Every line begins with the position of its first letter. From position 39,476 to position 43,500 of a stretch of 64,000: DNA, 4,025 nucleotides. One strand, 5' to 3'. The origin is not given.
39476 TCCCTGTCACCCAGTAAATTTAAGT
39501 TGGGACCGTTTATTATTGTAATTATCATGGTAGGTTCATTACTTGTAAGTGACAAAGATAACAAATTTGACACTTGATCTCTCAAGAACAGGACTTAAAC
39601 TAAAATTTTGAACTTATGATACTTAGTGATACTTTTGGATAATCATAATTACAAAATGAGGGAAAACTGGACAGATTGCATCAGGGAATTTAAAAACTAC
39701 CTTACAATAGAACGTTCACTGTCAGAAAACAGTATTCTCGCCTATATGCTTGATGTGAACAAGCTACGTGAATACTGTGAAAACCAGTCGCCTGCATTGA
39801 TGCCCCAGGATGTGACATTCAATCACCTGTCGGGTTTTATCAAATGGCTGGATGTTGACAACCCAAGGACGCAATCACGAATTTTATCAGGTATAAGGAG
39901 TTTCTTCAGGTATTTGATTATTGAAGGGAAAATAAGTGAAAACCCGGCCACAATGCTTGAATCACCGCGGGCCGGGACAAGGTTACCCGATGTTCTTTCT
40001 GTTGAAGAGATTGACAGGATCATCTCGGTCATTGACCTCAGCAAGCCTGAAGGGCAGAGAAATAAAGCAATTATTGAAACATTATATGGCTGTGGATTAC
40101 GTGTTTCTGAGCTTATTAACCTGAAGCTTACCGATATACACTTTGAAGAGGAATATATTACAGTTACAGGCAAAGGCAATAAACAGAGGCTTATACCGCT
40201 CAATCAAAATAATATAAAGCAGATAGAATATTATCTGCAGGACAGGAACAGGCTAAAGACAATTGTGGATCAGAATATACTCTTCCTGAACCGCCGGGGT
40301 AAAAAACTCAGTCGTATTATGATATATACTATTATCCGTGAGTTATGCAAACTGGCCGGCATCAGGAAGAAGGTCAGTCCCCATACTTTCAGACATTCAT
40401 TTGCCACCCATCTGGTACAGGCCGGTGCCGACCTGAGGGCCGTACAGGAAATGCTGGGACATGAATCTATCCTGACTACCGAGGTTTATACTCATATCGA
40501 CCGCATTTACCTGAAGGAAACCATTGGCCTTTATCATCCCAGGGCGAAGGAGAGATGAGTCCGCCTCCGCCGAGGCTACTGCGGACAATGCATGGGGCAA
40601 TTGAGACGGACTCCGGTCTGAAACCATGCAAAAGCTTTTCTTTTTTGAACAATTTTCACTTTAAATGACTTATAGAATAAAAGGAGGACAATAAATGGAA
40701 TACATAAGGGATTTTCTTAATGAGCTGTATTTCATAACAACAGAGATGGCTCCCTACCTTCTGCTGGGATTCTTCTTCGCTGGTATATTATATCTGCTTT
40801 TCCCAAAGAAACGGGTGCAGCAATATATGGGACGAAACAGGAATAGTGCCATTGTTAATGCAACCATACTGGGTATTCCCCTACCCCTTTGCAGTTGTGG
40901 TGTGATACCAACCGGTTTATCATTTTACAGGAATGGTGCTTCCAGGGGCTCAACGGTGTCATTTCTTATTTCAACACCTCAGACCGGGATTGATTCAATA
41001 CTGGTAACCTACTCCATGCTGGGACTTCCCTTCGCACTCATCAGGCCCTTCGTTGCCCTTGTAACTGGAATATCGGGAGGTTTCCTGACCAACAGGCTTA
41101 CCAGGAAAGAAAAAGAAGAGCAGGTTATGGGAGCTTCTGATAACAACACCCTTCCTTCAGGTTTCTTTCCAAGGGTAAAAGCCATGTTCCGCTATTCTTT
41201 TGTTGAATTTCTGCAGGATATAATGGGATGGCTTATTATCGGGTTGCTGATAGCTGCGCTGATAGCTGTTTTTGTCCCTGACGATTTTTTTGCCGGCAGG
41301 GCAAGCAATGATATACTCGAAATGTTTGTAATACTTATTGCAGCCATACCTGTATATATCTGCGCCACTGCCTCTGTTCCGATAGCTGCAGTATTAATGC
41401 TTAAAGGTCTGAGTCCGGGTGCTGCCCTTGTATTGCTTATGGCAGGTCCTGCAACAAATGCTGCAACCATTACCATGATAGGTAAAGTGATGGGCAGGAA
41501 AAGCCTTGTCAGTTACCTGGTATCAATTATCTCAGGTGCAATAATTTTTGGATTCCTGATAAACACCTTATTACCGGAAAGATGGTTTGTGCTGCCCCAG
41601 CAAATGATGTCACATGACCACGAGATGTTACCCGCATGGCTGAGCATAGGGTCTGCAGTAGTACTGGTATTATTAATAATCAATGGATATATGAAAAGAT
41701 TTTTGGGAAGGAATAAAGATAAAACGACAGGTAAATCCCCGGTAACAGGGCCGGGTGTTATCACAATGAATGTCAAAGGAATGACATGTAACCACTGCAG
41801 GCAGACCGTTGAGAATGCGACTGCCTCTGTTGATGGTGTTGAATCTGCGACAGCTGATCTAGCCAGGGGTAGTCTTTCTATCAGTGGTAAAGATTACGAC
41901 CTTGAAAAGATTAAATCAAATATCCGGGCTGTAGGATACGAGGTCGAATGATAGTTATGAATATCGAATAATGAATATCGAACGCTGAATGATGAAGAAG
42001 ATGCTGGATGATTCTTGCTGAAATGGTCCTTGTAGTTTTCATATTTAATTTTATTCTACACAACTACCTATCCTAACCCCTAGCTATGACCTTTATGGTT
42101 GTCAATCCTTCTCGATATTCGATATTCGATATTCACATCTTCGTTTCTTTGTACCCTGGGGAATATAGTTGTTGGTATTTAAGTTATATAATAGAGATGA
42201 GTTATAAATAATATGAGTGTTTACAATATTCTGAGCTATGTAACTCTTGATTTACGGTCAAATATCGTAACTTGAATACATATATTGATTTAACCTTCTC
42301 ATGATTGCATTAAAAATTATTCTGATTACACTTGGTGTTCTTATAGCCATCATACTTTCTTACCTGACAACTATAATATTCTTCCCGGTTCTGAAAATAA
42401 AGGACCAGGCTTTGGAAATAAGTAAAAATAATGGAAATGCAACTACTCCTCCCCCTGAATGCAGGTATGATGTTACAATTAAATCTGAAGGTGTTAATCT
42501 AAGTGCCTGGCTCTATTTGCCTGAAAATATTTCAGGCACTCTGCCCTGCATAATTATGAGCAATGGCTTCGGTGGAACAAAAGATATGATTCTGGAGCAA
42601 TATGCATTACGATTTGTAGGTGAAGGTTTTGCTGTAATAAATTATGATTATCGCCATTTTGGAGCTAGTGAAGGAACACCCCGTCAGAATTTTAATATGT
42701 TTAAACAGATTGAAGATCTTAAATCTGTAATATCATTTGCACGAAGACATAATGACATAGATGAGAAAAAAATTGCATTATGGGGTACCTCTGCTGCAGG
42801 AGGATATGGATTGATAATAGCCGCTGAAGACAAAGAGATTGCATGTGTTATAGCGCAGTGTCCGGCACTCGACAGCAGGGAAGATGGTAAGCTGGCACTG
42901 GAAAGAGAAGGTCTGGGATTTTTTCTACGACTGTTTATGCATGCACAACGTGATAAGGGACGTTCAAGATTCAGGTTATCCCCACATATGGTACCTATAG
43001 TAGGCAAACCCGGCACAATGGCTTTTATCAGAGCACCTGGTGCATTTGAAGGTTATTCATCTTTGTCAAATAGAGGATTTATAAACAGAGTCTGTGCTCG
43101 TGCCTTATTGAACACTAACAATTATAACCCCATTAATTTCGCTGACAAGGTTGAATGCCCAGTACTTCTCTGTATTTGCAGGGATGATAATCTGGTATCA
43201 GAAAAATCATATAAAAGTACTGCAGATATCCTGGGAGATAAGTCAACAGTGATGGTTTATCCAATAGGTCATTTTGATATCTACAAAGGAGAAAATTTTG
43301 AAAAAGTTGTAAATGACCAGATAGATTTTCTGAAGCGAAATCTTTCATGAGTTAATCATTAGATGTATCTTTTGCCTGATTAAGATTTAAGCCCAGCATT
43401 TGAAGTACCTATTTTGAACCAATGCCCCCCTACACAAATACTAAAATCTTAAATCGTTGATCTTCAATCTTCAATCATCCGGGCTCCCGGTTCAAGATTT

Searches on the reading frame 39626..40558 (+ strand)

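Call 50: search_protein_families(library=pfam, proteins=[window:39626-40558:+], max_evalue=0.00001)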
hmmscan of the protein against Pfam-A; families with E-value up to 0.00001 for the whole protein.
window:39626-40558:+ (310 aa): 3 families
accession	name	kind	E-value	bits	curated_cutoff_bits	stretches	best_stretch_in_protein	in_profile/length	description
PF00589.27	Phage_integrase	-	8.7e-49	166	27.1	1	123-292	2-169/172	Phage integrase family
PF02899.23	Phage_int_SAM_1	-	2.2e-12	47.5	22.3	1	19-101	1-83/83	Phage integrase, N-terminal SAM-like domain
PF13102.12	Phage_int_SAM_5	-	3e-07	31.2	22.3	0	45-107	30-92/98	Phage integrase SAM-like domain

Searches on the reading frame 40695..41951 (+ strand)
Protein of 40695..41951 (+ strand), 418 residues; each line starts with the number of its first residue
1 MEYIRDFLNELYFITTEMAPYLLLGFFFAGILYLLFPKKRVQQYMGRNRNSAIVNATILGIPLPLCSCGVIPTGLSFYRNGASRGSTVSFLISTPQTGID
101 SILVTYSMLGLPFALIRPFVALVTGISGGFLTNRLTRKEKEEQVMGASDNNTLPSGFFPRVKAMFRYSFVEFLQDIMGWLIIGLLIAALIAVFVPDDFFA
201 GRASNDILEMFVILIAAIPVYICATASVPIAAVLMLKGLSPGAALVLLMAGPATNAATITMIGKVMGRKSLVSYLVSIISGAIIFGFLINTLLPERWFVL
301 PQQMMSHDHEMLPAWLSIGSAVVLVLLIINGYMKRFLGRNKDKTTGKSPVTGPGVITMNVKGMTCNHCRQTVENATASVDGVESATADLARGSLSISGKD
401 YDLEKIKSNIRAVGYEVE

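Call 50: search_protein_families(library=pfam, proteins=[window:40695-41951:+], max_evalue=0.00001)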
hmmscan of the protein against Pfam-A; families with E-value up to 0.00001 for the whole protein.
window:40695-41951:+ (418 aa): 2 families
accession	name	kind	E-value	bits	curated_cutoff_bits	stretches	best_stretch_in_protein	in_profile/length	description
PF03773.19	ArsP_1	-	5.7e-50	170.6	32.3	1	12-290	10-293/294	Predicted permease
PF00403.32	HMA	-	2.1e-12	47.7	24.8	1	357-416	1-62/62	Heavy-metal-associated domain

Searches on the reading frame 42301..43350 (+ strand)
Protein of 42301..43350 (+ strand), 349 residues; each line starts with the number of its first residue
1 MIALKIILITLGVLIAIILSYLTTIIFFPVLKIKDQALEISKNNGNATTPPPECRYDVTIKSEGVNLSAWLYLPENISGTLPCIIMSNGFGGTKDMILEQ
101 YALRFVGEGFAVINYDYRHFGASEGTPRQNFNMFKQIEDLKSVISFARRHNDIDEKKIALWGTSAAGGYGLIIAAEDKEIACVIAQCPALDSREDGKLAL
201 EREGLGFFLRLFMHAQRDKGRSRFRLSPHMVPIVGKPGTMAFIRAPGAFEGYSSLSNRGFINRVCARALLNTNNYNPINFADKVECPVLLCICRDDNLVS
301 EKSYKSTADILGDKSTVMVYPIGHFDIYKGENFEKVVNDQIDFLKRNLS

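Call 50: search_protein_families(library=pfam, proteins=[window:42301-43350:+], max_evalue=0.00001)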
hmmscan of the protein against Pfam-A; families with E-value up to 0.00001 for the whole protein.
window:42301-43350:+ (349 aa): 6 families
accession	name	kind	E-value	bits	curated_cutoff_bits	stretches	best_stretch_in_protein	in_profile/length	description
PF02129.25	Peptidase_S15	-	1.1e-16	61.7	23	1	63-195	1-135/262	X-Pro dipeptidyl-peptidase (S15 family)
PF20434.5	BD-FAE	-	3.5e-11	43.5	26.8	1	71-301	3-205/215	BD-FAE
PF12146.15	Hydrolase_4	-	4.9e-10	39.6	27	1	84-196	7-117/239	Serine aminopeptidase, S33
PF05448.18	AXE1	-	2.1e-09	37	21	1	56-190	57-210/321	Acetyl xylan esterase (AXE1)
PF00561.26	Abhydrolase_1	-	4.4e-09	36.8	25.8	1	84-192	3-105/245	alpha/beta hydrolase fold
PF12740.14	PETase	-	6.1e-06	26.3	28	0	71-188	44-157/263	PET hydrolase-like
